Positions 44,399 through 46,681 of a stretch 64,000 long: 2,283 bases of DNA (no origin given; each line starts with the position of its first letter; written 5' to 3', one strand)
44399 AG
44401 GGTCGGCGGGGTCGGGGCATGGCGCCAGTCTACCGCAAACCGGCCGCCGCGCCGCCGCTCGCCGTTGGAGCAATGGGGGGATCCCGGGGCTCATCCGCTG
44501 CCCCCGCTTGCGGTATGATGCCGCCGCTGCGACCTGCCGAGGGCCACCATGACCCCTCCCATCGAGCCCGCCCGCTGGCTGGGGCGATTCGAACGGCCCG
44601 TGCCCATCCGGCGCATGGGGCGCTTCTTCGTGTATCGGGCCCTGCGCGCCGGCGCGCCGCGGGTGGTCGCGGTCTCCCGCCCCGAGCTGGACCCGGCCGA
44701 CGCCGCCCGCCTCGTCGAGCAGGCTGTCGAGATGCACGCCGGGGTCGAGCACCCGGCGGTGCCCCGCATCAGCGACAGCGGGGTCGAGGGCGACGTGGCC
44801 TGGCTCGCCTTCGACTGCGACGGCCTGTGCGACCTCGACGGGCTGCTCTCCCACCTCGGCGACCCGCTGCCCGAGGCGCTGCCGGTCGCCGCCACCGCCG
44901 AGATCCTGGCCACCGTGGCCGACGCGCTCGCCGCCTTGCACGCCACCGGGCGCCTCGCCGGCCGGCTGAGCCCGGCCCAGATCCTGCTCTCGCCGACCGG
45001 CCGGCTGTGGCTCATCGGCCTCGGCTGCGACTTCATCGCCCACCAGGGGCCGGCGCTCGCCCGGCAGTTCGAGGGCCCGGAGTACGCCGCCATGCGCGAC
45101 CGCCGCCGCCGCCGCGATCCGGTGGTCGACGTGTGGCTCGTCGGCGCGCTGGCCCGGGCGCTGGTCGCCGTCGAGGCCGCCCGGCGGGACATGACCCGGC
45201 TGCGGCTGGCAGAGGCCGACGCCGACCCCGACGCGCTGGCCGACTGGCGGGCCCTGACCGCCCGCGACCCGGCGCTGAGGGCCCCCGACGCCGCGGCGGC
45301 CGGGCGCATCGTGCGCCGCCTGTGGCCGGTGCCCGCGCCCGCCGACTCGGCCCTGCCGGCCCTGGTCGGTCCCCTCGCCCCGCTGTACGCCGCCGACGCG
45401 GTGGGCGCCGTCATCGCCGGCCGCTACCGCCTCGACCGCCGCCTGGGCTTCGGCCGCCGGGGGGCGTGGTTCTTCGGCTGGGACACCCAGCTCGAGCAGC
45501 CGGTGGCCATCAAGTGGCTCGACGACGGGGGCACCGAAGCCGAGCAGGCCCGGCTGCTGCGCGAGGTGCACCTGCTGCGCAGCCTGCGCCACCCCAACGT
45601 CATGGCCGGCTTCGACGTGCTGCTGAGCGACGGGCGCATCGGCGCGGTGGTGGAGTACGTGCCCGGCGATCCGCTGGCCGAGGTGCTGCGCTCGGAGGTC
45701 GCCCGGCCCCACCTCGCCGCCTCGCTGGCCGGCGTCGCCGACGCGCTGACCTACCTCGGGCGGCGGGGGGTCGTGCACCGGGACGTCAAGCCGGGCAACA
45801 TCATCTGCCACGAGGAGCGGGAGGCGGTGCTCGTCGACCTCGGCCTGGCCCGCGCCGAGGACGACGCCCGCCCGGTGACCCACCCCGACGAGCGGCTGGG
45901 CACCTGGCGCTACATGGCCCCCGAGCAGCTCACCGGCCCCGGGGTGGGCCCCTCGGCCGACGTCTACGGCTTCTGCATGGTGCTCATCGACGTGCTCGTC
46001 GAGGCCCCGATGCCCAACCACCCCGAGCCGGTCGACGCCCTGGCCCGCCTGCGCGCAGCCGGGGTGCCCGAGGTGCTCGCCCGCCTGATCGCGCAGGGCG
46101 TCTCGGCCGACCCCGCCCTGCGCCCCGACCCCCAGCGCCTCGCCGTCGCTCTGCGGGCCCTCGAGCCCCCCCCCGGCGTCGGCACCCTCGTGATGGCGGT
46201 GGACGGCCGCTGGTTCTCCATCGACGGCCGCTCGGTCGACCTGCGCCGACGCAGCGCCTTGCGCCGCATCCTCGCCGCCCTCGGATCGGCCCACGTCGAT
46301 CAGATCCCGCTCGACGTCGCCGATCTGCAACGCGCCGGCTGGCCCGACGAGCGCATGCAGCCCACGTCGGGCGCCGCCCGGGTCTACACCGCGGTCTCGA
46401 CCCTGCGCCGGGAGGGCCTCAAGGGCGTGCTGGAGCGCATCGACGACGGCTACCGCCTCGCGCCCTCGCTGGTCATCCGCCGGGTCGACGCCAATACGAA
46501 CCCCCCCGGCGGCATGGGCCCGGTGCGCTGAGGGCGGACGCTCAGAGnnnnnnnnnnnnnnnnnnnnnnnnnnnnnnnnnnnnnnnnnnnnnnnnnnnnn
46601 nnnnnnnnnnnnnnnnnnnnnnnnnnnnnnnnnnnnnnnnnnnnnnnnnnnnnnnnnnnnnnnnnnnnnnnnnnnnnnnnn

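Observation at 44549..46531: JAK-like pseudokinase + kinase tandem fused to an OmpR-type winged helix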

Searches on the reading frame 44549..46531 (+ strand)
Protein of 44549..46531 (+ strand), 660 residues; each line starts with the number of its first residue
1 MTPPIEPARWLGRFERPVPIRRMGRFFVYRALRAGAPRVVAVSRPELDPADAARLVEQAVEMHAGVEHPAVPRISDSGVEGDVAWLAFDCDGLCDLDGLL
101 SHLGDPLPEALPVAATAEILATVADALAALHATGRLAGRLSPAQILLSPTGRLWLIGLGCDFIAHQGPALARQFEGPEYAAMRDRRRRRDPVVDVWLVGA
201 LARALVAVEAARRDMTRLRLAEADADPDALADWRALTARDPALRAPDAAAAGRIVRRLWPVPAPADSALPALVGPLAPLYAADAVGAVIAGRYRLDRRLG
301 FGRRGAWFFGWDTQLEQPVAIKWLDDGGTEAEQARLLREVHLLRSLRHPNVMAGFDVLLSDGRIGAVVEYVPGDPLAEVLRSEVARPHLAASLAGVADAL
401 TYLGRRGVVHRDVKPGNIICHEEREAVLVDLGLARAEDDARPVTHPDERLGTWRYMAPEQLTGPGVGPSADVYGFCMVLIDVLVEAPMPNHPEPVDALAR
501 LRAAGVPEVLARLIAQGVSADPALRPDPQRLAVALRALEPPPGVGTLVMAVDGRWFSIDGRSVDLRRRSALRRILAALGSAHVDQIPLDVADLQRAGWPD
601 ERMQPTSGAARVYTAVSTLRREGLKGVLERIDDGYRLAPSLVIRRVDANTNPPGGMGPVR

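Call 3: search_protein_families(library=pfam, proteins=[window:44549-46531:+], max_evalue=10)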
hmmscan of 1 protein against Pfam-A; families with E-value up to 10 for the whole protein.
window:44549-46531:+ (660 aa): 5 families
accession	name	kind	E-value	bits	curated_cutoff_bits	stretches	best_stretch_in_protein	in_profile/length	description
PF00069.31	Pkinase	-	4.1e-37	128.4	31.7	2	293-489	1-197/263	Protein kinase domain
PF07714.23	PK_Tyr_Ser-Thr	-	3.5e-28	99.1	23.1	1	295-527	3-250/258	Protein tyrosine and serine/threonine kinase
PF17667.7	Pkinase_fungal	-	3e-06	26.6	24.1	1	376-464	275-368/387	Fungal protein kinase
PF03109.22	ABC1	-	0.00025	20.7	22.9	1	367-437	146-217/244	ABC1 atypical kinase-like domain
PF06293.20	Kdo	-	0.00052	20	21.3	2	391-436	122-171/207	Lipopolysaccharide kinase (Kdo/WaaP) family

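Call 4: search_protein_families(library=ncbifam, proteins=[window:44549-46531:+], max_evalue=10)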
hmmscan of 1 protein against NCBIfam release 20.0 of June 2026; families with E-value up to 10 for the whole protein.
window:44549-46531:+ (660 aa): 22 families
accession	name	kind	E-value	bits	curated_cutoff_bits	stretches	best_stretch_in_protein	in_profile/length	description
NF033483.0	PknB_PASTA_kin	equivalog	6.3e-38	131.1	450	2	286-484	2-203/563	Stk1 family PASTA domain-containing Ser/Thr kinase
NF047741.1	antiphage_MADS6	equivalog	3.6e-31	108.3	460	2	108-403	293-607/612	methylation-associated defense system protein kinase MAD6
NF052427.1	StpK7MSMEG_1200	equivalog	4.4e-29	101.4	900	2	290-486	6-206/601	serine/threonine protein kinase StpK7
TIGR03903.1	TOMM_kin_cyc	equivalog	7e-29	100.3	705.75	2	316-483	3-183/1267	TOMM system kinase/cyclase fusion protein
NF038150.1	lanthi_synth_IV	equivalog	2.4e-25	89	650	2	284-554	182-460/851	class IV lanthionine synthetase LanL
NF009651.0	PRK13184.1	equivalog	2.3e-13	49.1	839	1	291-483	2-225/932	serine/threonine-protein kinase PknD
NF038151.1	lanthi_synth_III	equivalog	2.3e-12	46.1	575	2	290-617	219-537/833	class III lanthionine synthetase LanKC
NF033442.0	BREX_PglW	equivalog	4.9e-12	44.4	990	1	285-439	506-665/1391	BREX system serine/threonine kinase PglW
NF053615.1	SerThrKinAfsKStmc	equivalog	2.7e-10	39.6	1300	1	369-535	92-264/809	protein serine/threonine kinase AfsK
TIGR03724.2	arch_bud32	equivalog_domain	1.5e-09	37.6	125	1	333-440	37-137/193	KEOPS complex kinase/ATPase Bud32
NF040671.1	PLuB_AAA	exception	3e-07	28.2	999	2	346-540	62-245/1256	PLuB system helicase-like protein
NF011462.0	PRK14879.1-3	equivalog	8.8e-07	28.9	174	2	366-438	69-132/192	Kae1-associated kinase Bud32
NF011463.0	PRK14879.1-4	equivalog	3.1e-06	26.8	188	1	333-437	62-163/237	Kae1-associated kinase Bud32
NF043056.1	T4SS_LegK1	equivalog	2.4e-05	23.2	550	1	406-479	208-280/516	Dot/Icm T4SS effector kinase LegK1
NF011464.0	PRK14879.1-7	equivalog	0.00016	21.5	246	1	333-438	50-153/221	Kae1-associated kinase Bud32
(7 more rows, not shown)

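Call 7: find_homologous_proteins(query=window:44549-46531:+)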
Query window:44549-46531:+ (660 aa): 2601 proteins with E <= 0.001 among 8000 candidates; the best 120 are listed.
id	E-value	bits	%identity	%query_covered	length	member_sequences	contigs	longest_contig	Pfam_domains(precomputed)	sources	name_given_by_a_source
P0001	0.0e+0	1408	97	100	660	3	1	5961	PF07714.24,PF00069.32,PF17667.8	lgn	-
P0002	0.0e+0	1056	75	99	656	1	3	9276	PF07714.24,PF00069.32,PF17667.8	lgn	-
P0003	0.0e+0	1040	74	99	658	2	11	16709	PF07714.24,PF00069.32,PF03109.23,PF17667.8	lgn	-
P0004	0.0e+0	1038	76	99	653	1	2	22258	PF07714.24,PF00069.32,PF17667.8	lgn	-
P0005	0.0e+0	1030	74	99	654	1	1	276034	PF07714.24,PF00069.32,PF17667.8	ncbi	-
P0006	5.6e-269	913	68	97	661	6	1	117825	PF07714.24,PF00069.32,PF17667.8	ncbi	ncbi:MAG: serine/threonine-protein kinase [bacterium]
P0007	6.8e-268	909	68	97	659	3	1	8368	PF07714.24,PF00069.32,PF17667.8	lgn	-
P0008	2.8e-255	867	65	97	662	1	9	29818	PF07714.24,PF00069.32,PF03109.23,PF17667.8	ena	-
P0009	3.3e-225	768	58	99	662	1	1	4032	PF07714.24,PF00069.32,PF03109.23,PF17667.8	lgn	-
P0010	8.5e-160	552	50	97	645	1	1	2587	PF07714.24,PF00069.32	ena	-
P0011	3.4e-148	513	47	97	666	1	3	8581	PF07714.24,PF00069.32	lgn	-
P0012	5.9e-45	172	38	38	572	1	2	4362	PF07714.24,PF00069.32,PF17667.8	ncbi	-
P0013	1.1e-44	171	34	37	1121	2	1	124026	PF07714.24,PF00069.32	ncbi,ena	-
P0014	5.9e-44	169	33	72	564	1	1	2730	PF07714.24,PF00069.32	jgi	jgi:hypothetical protein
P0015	6.5e-42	162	36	29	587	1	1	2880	PF06293.21,PF07714.24,PF00069.32,PF03109.23,PF01163.29,PF01636.30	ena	-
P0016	4.4e-41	159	29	69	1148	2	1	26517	PF13431.13,PF23914.2,PF13414.13,PF13176.13,PF13428.13,PF17667.8,PF14559.13,PF06293.21,PF24575.2,PF07714.24,PF00069.32,PF13371.13,PF00515.35,PF03109.23,PF13424.13,PF13432.13,PF13181.13,PF14561.13,PF07719.24,PF13174.13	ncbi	-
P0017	1.9e-35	141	28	79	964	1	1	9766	PF06293.21,PF07714.24,PF00069.32,PF01636.30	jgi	jgi:serine/threonine protein kinase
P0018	3.8e-34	137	39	39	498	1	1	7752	PF07714.24,PF00069.32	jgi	jgi:serine/threonine protein kinase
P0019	1.1e-33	135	34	37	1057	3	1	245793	PF07714.24,PF00069.32,PF13401.13,PF13191.13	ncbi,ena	-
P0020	6.6e-33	132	40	38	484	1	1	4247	PF07714.24,PF00069.32,PF03109.23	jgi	jgi:eukaryotic-like serine/threonine-protein kinase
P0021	1.1e-32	132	37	38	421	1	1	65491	PF07714.24,PF00069.32,PF03109.23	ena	-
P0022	5.9e-32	129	34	30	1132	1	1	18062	PF07714.24,PF00069.32,PF03109.23,PF13676.12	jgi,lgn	jgi:serine/threonine protein kinase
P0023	1.1e-31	128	31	38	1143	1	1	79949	PF14863.13,PF14853.13,PF13414.13,PF13428.13,PF13676.12,PF14559.13,PF07714.24,PF00069.32,PF01582.26,PF00498.32,PF03109.23,PF16697.11,PF07719.24,PF08937.17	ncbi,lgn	-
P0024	2.9e-31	127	33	36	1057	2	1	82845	PF07714.24,PF00069.32,PF13401.13,PF13191.13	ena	-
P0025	5.4e-31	126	29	74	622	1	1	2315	PF07714.24,PF13095.13,PF00069.32,PF03109.23,PF01636.30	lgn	-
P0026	7.8e-31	126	33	36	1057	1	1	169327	PF07714.24,PF00069.32,PF13401.13,PF13191.13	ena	-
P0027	1.5e-30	125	36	36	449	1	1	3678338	PF07714.24,PF00069.32,PF03109.23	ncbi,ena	-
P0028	2.0e-30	124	30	34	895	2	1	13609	PF07714.24,PF00069.32,PF01582.26,PF00498.32,PF03109.23,PF16697.11,PF13676.12,PF01636.30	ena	-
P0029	2.1e-30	124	43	30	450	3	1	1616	PF07714.24,PF00069.32,PF01636.30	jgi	jgi:tRNA A-37 threonylcarbamoyl transferase component Bud32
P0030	2.4e-30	124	37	36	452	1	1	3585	PF07714.24,PF00069.32,PF03109.23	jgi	-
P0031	4.0e-30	123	38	36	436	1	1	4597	PF07714.24,PF00069.32,PF03109.23,PF01636.30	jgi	jgi:serine/threonine-protein kinase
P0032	1.4e-29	121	39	38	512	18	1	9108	PF07714.24,PF00069.32,PF03109.23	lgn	-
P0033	2.1e-29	121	36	36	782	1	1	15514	PF06293.21,PF07714.24,PF00069.32,PF03109.23,PF01636.30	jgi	-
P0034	3.5e-29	120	37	34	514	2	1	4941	PF07714.24,PF00069.32,PF03109.23,PF13428.13,PF17667.8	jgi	jgi:eukaryotic-like serine/threonine-protein kinase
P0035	3.9e-29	120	36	37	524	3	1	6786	PF07714.24,PF00069.32,PF03781.23,PF01636.30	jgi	-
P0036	4.5e-29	120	39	34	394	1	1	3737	PF07714.24,PF00069.32,PF03109.23,PF01636.30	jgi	jgi:eukaryotic-like serine/threonine-protein kinase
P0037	7.7e-29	119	38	38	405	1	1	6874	PF07714.24,PF00069.32,PF03109.23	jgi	jgi:eukaryotic-like serine/threonine-protein kinase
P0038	7.7e-29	119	36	50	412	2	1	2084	PF07714.24,PF00069.32,PF03109.23,PF01636.30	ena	-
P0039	1.5e-28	118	39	31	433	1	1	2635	PF07714.24,PF00069.32,PF03109.23,PF17667.8,PF01636.30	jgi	jgi:tRNA A-37 threonylcarbamoyl transferase component Bud32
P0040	1.9e-28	118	37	37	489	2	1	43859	PF07714.24,PF00069.32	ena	-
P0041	2.5e-28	117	38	37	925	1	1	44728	PF07714.24,PF00069.32,PF17667.8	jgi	jgi:predicted Ser/Thr protein kinase/tetratricopeptide (TPR) repeat protein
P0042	2.5e-28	117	38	34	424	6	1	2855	PF07714.24,PF00069.32,PF03109.23,PF01636.30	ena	-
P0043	2.7e-28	117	36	38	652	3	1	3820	PF07714.24,PF00069.32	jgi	-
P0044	4.1e-28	117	37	36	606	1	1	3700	PF07714.24,PF00069.32,PF03109.23,PF13424.13,PF13176.13,PF13428.13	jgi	jgi:eukaryotic-like serine/threonine-protein kinase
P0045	6.4e-28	116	29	77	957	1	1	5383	PF06293.21,PF07714.24,PF00069.32,PF03781.23,PF01636.30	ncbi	-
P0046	7.0e-28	116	38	38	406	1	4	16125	PF07714.24,PF00069.32,PF03109.23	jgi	jgi:serine/threonine protein kinase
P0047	8.1e-28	116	42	30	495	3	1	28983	PF07714.24,PF00069.32,PF03109.23,PF01636.30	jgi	jgi:serine/threonine protein kinase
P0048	8.7e-28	116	41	30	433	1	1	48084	PF07714.24,PF00069.32,PF03109.23,PF01636.30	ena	-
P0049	2.1e-27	114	39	27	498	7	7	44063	PF07714.24,PF00069.32,PF03109.23,PF14531.13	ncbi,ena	-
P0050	2.7e-27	114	38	30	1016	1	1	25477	PF07714.24,PF00069.32,PF00656.28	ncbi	-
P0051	2.8e-27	114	40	36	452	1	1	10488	PF07714.24,PF00069.32,PF03109.23,PF01636.30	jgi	jgi:serine/threonine-protein kinase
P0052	3.0e-27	114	38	36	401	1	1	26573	PF07714.24,PF00069.32,PF03109.23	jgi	jgi:serine/threonine-protein kinase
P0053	4.2e-27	113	38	37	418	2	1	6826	PF07714.24,PF00069.32,PF03109.23,PF01636.30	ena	-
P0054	4.3e-27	113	38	34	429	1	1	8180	PF07714.24,PF00069.32,PF03109.23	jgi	jgi:serine/threonine-protein kinase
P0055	4.4e-27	113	41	30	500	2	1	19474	PF07714.24,PF00069.32,PF03109.23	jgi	jgi:serine/threonine protein kinase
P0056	5.6e-27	113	30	32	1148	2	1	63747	PF07714.24,PF00069.32,PF26549.1,PF00930.28,PF03109.23,PF14531.13,PF26550.2,PF07676.19,PF01636.30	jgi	jgi:serine/threonine protein kinase/Tol biopolymer transport system component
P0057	5.8e-27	113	39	38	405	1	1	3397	PF07714.24,PF00069.32,PF03109.23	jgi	jgi:serine/threonine-protein kinase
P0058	6.0e-27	113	37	37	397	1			PF07714.24,PF00069.32,PF03109.23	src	-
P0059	8.2e-27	112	37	41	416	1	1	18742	PF07714.24,PF00069.32,PF03109.23,PF01636.30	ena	-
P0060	1.0e-26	112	38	38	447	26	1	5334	PF06293.21,PF07714.24,PF00069.32,PF03109.23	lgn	-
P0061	1.0e-26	112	37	38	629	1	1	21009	PF07714.24,PF00069.32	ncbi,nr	ncbi:MAG: serine/threonine protein kinase [Thermoleophilaceae bacterium]|nr:serine/threonine protein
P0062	1.3e-26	112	38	38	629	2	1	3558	PF07714.24,PF00069.32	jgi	jgi:hypothetical protein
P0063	1.5e-26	111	37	33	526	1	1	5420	PF07714.24,PF00069.32,PF03109.23,PF01636.30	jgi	jgi:serine/threonine-protein kinase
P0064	1.5e-26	111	37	41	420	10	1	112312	PF07714.24,PF00069.32,PF03109.23,PF01636.30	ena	-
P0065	1.7e-26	111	37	38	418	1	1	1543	PF07714.24,PF00069.32,PF03109.23,PF01636.30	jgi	jgi:serine/threonine protein kinase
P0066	1.9e-26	111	37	36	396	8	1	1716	PF07714.24,PF00069.32,PF03109.23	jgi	jgi:eukaryotic-like serine/threonine-protein kinase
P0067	1.9e-26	111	41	32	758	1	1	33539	PF07714.24,PF00069.32,PF03109.23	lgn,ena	-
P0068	2.2e-26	111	39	29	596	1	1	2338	PF07714.24,PF00069.32,PF12079.14,PF03109.23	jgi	jgi:serine/threonine protein kinase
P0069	2.2e-26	111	37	38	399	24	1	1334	PF07714.24,PF00069.32,PF03109.23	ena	-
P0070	2.9e-26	111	34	30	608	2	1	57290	PF06293.21,PF07714.24,PF00069.32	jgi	jgi:serine/threonine protein kinase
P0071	3.1e-26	110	37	36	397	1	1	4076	PF07714.24,PF00069.32,PF03109.23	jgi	jgi:serine/threonine-protein kinase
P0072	3.9e-26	110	36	35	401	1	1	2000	PF07714.24,PF00069.32,PF03109.23,PF17667.8,PF01636.30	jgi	jgi:serine/threonine protein kinase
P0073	4.1e-26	110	37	38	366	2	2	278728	PF07714.24,PF00069.32,PF03109.23,PF01636.30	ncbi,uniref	ncbi:serine/threonine-protein kinase [Streptomyces sp. NPDC057217]|uniref:serine/threonine-protein k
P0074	4.3e-26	110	38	38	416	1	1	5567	PF07714.24,PF00069.32,PF03109.23,PF01636.30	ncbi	ncbi:MAG: serine/threonine-protein kinase [Chloroflexota bacterium]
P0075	4.8e-26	110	36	36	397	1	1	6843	PF07714.24,PF00069.32,PF03109.23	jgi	jgi:serine/threonine protein kinase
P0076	5.4e-26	110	39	30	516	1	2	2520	PF07714.24,PF00069.32,PF03109.23,PF01636.30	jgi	jgi:eukaryotic-like serine/threonine-protein kinase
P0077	5.6e-26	110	36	36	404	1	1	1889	PF07714.24,PF00069.32,PF03109.23,PF01636.30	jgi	jgi:serine/threonine protein kinase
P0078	5.7e-26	110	40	30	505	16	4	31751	PF07714.24,PF00069.32,PF03109.23,PF01636.30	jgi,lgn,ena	jgi:serine/threonine protein kinase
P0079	6.6e-26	109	38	40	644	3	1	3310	PF07714.24,PF00069.32,PF03109.23,PF03793.25,PF01636.30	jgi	-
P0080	6.9e-26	109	36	37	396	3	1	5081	PF07714.24,PF00069.32,PF03109.23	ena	-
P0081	8.1e-26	109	37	34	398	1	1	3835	PF07714.24,PF00069.32,PF03109.23,PF01636.30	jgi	jgi:serine/threonine protein kinase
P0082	9.1e-26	109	41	28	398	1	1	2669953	PF07714.24,PF00069.32,PF03109.23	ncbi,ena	-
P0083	9.9e-26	109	39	30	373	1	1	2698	PF07714.24,PF00069.32,PF03109.23,PF01636.30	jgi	-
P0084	1.1e-25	109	41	30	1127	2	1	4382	PF07714.24,PF00069.32,PF03109.23,PF13191.13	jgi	jgi:eukaryotic-like serine/threonine-protein kinase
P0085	1.2e-25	108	39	30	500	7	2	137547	PF07714.24,PF00069.32,PF03109.23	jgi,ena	jgi:serine/threonine protein kinase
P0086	1.3e-25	108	41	30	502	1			PF07714.24,PF00069.32,PF03109.23,PF01636.30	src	-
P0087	1.6e-25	108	36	36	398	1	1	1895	PF07714.24,PF00069.32,PF03109.23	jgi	jgi:serine/threonine protein kinase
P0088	1.7e-25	108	37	36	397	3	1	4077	PF07714.24,PF00069.32,PF03109.23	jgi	jgi:serine/threonine-protein kinase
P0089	1.9e-25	108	37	38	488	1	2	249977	PF07714.24,PF00069.32,PF03109.23,PF01636.30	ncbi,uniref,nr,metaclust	ncbi:serine/threonine-protein kinase [Streptomyces griseus]|uniref:serine/threonine-protein kinase n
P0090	2.0e-25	108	37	34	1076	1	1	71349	PF13431.13,PF13414.13,PF14559.13,PF24575.2,PF07714.24,PF00069.32,PF00515.35,PF03109.23,PF13432.13,PF13181.13,PF07719.24,PF01636.30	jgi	jgi:eukaryotic-like serine/threonine-protein kinase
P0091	2.0e-25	108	37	37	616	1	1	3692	PF07714.24,PF00069.32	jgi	jgi:eukaryotic-like serine/threonine-protein kinase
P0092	2.0e-25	108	36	38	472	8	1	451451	PF07714.24,PF00069.32,PF03109.23,PF01636.30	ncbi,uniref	ncbi:serine/threonine-protein kinase [Streptomyces sp. NPDC006477]|uniref:serine/threonine-protein k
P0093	2.2e-25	108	35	41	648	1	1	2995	PF07714.24,PF00069.32,PF03109.23,PF03793.25,PF01636.30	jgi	jgi:serine/threonine-protein kinase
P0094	2.2e-25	108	38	31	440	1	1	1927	PF07714.24,PF00069.32,PF03109.23,PF17667.8,PF01636.30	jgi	jgi:serine/threonine-protein kinase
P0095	2.4e-25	108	36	39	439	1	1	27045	PF07714.24,PF00069.32,PF03109.23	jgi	jgi:eukaryotic-like serine/threonine-protein kinase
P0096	2.4e-25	108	35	36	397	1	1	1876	PF07714.24,PF00069.32,PF03109.23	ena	-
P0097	2.4e-25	107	35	36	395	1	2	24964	PF07714.24,PF00069.32,PF03109.23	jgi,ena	-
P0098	2.5e-25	107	39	30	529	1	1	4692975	PF07714.24,PF00069.32,PF03109.23,PF14531.13,PF22888.2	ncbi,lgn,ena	-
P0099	2.5e-25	107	35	36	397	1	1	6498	PF07714.24,PF00069.32,PF03109.23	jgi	jgi:serine/threonine-protein kinase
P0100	2.7e-25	107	38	30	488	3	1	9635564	PF07714.24,PF00069.32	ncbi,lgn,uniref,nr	ncbi:protein kinase [Streptomyces sp. Go40/10]|uniref:serine/threonine-protein kinase n=1 Tax=Strept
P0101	3.6e-25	107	40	28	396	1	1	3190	PF07714.24,PF00069.32,PF03109.23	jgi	jgi:serine/threonine-protein kinase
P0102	3.8e-25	107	36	39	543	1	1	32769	PF07714.24,PF00069.32,PF03109.23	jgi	jgi:eukaryotic-like serine/threonine-protein kinase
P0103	3.9e-25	107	37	37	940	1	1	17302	PF07714.24,PF00069.32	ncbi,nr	ncbi:MAG TPA: serine/threonine-protein kinase [Gemmatimonadales bacterium]|nr:serine/threonine-prote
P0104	4.0e-25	107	36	36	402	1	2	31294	PF07714.24,PF00069.32,PF03109.23,PF01636.30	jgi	jgi:eukaryotic-like serine/threonine-protein kinase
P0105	4.3e-25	107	37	38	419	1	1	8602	PF07714.24,PF00069.32,PF03109.23,PF01636.30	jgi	jgi:predicted Ser/Thr protein kinase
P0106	4.5e-25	107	29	78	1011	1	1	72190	PF25174.2,PF24814.2,PF23381.2,PF25173.2,PF25175.2,PF24817.2,PF17667.8,PF06293.21,PF07714.24,PF00069.32,PF03109.23,PF24807.2,PF14531.13,PF00400.39,PF01636.30,PF23414.2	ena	-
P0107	4.7e-25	107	39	30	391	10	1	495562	PF07714.24,PF00069.32,PF03109.23,PF01636.30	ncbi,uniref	ncbi:protein kinase [Streptomyces sp. NPDC093088]|uniref:serine/threonine-protein kinase n=1 Tax=Str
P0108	5.0e-25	106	33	30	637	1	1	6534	PF06293.21,PF07714.24,PF00069.32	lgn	-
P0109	5.0e-25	106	37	39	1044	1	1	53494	PF06293.21,PF07714.24,PF00069.32,PF00515.35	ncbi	ncbi:MAG: protein kinase [Gemmatimonadaceae bacterium]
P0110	5.8e-25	106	38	30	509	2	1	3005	PF07714.24,PF00069.32,PF03109.23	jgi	-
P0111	6.1e-25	106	35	38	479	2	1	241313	PF07714.24,PF00069.32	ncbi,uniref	ncbi:protein kinase [Streptomyces sp. NPDC052721]|uniref:serine/threonine-protein kinase n=1 Tax=Str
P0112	6.1e-25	106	37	37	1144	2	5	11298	PF07714.24,PF00069.32,PF13424.13,PF13401.13,PF13191.13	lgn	-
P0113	6.2e-25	106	38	36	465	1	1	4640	PF07714.24,PF00069.32,PF03109.23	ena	-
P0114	6.3e-25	106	36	38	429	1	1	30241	PF07714.24,PF00069.32,PF03109.23,PF01636.30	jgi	jgi:serine/threonine protein kinase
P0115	6.3e-25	106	33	40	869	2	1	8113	PF07714.24,PF00069.32,PF00515.35,PF13424.13,PF24885.2,PF13432.13,PF07719.24,PF01636.30,PF13374.13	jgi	jgi:tetratricopeptide (TPR) repeat protein/predicted Ser/Thr protein kinase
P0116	6.5e-25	106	30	36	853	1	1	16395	PF07714.24,PF00069.32,PF03109.23,PF08308.18,PF17667.8,PF01636.30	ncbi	-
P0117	7.5e-25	106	41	30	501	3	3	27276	PF07714.24,PF00069.32,PF03109.23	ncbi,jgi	ncbi:MAG: serine/threonine-protein kinase [Acidimicrobiales bacterium]|jgi:serine/threonine protein 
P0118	7.6e-25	106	35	40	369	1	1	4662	PF07714.24,PF00069.32,PF03109.23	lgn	-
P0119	9.4e-25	106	34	38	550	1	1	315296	PF07714.24,PF00069.32,PF03109.23,PF01636.30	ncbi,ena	-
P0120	9.4e-25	106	37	31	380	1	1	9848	PF07714.24,PF00069.32,PF03109.23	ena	-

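Call 19: find_encoding_contigs(protein=P0005, flank=10000, max_places=2)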
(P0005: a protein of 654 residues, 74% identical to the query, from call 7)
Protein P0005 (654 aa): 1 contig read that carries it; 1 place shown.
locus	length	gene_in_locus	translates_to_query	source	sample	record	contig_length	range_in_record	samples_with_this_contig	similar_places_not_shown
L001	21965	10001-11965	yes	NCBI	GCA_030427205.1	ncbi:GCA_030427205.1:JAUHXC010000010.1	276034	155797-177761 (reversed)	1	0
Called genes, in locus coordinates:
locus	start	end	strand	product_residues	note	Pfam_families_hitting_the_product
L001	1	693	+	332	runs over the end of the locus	-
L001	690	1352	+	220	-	-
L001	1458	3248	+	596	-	PF00072:Response_reg, PF00989:PAS, PF08448:PAS_4 (weak), PF00158:Sigma54_activat, PF14532:Sigma54_activ_2, PF07728:AAA_5 (weak), PF25601:AAA_lid_14, PF02954:HTH_8, +1 more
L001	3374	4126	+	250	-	PF01553:Acyltransferase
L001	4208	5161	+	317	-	-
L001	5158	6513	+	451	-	-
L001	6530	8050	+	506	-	PF06537:DHOR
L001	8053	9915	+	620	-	-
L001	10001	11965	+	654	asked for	PF00069:Pkinase, PF07714:PK_Tyr_Ser-Thr, PF17667:Pkinase_fungal (weak)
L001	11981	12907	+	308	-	PF04116:FA_hydroxylase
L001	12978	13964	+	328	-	PF00941:FAD_binding_5, PF03450:CO_deh_flav_C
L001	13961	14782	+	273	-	PF05951:Peptidase_M15_2, PF08291:Peptidase_M15_3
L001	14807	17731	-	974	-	PF04734:Ceramidase_alk (weak)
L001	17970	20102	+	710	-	-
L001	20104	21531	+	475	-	PF00206:Lyase_1, PF14698:ASL_C2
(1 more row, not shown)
